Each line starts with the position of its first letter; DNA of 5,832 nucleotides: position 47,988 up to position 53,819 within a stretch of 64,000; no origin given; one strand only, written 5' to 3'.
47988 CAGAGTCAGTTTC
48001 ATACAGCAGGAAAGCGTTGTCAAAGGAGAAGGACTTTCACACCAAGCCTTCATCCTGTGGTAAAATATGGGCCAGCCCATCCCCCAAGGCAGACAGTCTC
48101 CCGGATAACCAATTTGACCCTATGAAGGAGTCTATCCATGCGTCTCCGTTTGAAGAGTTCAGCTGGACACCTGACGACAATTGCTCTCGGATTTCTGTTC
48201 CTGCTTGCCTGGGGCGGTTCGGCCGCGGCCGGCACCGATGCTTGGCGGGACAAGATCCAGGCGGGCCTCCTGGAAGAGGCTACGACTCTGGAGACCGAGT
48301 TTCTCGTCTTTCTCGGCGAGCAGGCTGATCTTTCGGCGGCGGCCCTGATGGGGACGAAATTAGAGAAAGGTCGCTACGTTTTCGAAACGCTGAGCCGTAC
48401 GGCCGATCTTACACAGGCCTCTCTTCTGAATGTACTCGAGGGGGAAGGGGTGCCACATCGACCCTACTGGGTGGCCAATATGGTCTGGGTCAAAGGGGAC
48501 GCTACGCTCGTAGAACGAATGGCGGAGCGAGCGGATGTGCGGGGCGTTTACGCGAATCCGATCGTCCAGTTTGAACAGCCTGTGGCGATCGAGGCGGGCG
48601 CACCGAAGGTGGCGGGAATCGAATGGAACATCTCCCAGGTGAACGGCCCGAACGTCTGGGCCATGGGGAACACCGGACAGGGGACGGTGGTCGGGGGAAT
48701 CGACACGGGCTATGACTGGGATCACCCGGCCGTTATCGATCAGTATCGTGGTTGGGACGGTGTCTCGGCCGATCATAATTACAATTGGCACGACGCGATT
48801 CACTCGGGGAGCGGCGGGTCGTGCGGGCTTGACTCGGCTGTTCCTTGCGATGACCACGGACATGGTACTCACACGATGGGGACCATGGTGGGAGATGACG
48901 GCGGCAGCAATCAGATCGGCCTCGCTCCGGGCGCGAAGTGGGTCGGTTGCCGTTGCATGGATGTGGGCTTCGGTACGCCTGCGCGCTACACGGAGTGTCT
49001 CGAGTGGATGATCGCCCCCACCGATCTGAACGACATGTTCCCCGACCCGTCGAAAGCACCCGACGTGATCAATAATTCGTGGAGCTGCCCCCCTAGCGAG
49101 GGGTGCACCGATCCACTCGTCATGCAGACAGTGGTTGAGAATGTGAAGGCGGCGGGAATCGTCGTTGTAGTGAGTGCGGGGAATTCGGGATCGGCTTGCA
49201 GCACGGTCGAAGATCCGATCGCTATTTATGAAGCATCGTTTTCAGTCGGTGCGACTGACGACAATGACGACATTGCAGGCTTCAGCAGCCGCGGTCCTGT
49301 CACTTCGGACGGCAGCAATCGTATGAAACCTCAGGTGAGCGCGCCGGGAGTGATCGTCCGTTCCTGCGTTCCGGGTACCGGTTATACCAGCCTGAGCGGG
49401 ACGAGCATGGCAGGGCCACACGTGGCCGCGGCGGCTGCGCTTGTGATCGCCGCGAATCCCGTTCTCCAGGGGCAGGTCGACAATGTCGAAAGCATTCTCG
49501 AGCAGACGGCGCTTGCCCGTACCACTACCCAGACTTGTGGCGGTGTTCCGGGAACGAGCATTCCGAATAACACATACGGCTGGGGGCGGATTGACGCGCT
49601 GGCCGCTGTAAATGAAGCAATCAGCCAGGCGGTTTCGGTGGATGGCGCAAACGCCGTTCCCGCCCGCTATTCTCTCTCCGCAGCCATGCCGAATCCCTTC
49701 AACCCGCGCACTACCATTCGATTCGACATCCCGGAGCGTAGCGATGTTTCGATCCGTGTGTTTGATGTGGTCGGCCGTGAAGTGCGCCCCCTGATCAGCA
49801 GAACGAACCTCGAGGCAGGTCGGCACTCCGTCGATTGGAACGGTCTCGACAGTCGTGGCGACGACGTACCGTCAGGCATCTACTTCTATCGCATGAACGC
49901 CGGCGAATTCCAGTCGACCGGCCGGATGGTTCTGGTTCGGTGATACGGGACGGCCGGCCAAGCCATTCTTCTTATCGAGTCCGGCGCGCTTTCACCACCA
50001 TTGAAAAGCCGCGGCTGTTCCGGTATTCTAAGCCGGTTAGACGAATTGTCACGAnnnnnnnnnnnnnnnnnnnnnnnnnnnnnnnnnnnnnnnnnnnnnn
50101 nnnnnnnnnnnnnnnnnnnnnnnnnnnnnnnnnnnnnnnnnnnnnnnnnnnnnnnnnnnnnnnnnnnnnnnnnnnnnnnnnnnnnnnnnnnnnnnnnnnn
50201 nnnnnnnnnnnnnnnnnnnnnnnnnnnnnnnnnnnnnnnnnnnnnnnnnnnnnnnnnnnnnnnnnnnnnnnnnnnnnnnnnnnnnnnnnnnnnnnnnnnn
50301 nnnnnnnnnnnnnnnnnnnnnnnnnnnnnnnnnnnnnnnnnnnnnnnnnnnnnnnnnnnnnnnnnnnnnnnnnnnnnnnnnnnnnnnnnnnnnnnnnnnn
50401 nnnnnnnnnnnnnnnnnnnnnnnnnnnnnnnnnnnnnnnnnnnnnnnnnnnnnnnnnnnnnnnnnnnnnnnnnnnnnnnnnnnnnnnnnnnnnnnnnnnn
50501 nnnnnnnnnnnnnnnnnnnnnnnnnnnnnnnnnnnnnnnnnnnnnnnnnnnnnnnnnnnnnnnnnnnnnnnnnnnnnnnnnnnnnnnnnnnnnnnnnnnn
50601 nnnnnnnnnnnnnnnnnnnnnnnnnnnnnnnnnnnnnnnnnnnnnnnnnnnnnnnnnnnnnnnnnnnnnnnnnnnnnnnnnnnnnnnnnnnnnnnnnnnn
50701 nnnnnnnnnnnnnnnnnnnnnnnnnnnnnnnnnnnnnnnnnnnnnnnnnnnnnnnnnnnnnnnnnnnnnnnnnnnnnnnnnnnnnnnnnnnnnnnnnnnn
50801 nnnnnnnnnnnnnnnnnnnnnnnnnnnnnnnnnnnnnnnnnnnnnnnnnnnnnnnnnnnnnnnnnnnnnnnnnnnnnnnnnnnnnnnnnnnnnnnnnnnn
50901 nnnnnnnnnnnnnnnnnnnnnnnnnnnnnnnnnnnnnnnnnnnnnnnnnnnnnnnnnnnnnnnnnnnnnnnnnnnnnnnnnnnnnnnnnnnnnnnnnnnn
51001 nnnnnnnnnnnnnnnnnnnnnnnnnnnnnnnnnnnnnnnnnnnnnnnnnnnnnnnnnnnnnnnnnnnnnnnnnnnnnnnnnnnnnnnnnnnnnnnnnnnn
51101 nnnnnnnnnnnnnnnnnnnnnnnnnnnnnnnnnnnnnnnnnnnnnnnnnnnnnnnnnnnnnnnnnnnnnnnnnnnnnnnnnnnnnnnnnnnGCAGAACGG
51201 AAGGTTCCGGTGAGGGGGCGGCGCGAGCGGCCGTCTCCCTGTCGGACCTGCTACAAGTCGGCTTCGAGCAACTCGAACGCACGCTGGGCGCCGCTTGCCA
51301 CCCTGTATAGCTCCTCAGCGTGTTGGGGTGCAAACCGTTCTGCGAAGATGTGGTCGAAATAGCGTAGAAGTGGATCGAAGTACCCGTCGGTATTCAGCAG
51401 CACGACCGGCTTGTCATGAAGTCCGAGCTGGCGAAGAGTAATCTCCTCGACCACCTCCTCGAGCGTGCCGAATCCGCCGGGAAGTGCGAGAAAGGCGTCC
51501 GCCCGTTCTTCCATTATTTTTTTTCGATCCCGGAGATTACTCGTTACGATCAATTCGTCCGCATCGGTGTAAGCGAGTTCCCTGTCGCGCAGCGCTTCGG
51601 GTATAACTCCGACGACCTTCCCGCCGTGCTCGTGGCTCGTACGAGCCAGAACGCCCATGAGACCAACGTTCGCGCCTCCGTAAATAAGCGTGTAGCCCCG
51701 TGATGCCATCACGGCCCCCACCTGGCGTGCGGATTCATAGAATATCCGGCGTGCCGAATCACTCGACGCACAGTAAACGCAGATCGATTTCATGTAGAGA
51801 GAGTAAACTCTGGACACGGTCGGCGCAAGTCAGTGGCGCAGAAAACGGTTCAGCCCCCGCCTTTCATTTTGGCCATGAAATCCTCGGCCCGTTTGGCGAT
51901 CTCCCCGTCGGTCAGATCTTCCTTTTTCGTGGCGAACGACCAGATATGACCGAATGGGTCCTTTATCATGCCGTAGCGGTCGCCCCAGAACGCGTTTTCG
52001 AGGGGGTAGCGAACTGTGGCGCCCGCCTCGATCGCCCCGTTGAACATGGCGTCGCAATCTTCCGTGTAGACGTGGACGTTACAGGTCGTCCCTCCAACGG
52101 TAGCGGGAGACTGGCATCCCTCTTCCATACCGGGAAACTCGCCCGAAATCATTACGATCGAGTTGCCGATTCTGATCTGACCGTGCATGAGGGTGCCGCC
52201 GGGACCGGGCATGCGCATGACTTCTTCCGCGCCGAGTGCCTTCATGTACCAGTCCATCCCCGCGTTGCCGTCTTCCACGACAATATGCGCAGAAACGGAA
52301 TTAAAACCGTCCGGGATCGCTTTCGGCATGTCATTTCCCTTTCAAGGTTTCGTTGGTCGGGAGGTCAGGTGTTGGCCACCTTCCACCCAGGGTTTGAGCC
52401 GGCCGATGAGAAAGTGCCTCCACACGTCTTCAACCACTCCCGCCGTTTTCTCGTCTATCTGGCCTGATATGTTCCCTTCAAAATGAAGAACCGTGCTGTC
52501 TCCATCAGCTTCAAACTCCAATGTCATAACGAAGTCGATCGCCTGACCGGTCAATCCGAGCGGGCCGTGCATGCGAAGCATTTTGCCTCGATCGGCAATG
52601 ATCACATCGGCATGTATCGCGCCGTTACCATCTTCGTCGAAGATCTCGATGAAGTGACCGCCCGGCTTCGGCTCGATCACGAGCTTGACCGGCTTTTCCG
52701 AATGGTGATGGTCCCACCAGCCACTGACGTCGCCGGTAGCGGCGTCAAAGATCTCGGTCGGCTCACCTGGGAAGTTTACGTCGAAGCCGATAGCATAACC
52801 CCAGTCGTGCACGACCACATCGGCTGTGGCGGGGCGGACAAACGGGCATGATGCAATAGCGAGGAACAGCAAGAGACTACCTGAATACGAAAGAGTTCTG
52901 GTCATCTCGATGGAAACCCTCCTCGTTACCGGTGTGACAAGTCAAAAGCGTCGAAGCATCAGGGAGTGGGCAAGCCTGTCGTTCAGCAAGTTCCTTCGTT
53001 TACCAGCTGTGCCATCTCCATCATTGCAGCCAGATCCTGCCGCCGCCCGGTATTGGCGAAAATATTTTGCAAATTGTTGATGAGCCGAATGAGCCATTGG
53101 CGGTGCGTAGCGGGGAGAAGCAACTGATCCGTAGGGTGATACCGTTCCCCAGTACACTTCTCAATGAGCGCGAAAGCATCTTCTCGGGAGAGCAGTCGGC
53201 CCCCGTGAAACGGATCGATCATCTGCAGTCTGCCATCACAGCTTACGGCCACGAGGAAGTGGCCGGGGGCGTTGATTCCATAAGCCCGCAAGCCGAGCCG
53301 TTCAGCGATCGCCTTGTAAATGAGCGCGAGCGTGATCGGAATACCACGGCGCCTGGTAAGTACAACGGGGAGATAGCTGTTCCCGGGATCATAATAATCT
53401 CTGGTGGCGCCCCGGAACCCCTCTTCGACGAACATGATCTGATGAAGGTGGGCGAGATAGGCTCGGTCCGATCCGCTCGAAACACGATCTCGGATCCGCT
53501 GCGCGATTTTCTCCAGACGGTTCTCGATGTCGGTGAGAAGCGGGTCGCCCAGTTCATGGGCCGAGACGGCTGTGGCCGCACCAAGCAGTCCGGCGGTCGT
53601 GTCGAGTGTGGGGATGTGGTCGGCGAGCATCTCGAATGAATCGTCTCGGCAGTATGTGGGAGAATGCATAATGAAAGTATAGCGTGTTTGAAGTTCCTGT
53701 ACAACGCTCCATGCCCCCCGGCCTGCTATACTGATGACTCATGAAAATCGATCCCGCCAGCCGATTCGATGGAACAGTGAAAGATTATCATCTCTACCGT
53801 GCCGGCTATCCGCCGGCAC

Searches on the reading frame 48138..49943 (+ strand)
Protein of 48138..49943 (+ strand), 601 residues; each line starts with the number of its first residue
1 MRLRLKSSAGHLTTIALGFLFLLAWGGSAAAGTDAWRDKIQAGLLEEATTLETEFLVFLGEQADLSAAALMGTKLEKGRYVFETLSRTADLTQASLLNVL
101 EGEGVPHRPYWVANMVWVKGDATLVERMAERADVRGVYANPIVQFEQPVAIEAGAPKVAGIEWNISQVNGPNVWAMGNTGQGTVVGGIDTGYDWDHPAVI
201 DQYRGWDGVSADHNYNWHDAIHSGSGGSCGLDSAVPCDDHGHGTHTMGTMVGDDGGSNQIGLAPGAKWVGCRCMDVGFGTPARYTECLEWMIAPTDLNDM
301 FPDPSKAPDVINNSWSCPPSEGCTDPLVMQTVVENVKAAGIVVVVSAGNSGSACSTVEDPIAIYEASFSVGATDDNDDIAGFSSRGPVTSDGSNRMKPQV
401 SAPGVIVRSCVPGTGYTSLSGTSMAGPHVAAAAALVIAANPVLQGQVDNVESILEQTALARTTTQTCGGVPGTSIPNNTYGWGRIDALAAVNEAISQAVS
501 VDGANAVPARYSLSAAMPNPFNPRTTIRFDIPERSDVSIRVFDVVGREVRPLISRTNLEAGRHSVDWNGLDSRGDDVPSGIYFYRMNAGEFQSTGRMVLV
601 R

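Call 46: search_protein_families(library=pfam, proteins=[window:48138-49943:+], max_evalue=0.00001)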
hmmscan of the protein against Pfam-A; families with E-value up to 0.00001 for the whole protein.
window:48138-49943:+ (601 aa): 2 families
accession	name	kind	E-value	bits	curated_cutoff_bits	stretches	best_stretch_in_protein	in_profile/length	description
PF00082.27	Peptidase_S8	-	1.7e-42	146.2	21.8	1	180-483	1-288/288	Subtilase family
PF13860.13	FlgD_ig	-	7.8e-07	29.4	27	1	525-588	12-75/79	FlgD Ig-like domain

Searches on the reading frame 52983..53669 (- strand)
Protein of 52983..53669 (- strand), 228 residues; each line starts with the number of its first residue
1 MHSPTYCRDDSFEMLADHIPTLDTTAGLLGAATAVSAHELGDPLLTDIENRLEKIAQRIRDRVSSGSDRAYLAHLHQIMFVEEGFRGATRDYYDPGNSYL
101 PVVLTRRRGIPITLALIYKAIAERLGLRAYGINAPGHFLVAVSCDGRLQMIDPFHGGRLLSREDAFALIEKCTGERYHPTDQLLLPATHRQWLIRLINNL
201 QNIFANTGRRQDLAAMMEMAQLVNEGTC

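Call 47: search_protein_families(library=pfam, proteins=[window:52983-53669:-], max_evalue=0.00001)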
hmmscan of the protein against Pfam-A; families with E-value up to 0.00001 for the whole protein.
window:52983-53669:- (228 aa): 1 family
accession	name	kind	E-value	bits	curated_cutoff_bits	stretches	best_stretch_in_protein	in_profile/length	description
PF13369.12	Transglut_core2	-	1e-44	152.2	23.5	1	47-198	2-155/155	Transglutaminase-like superfamily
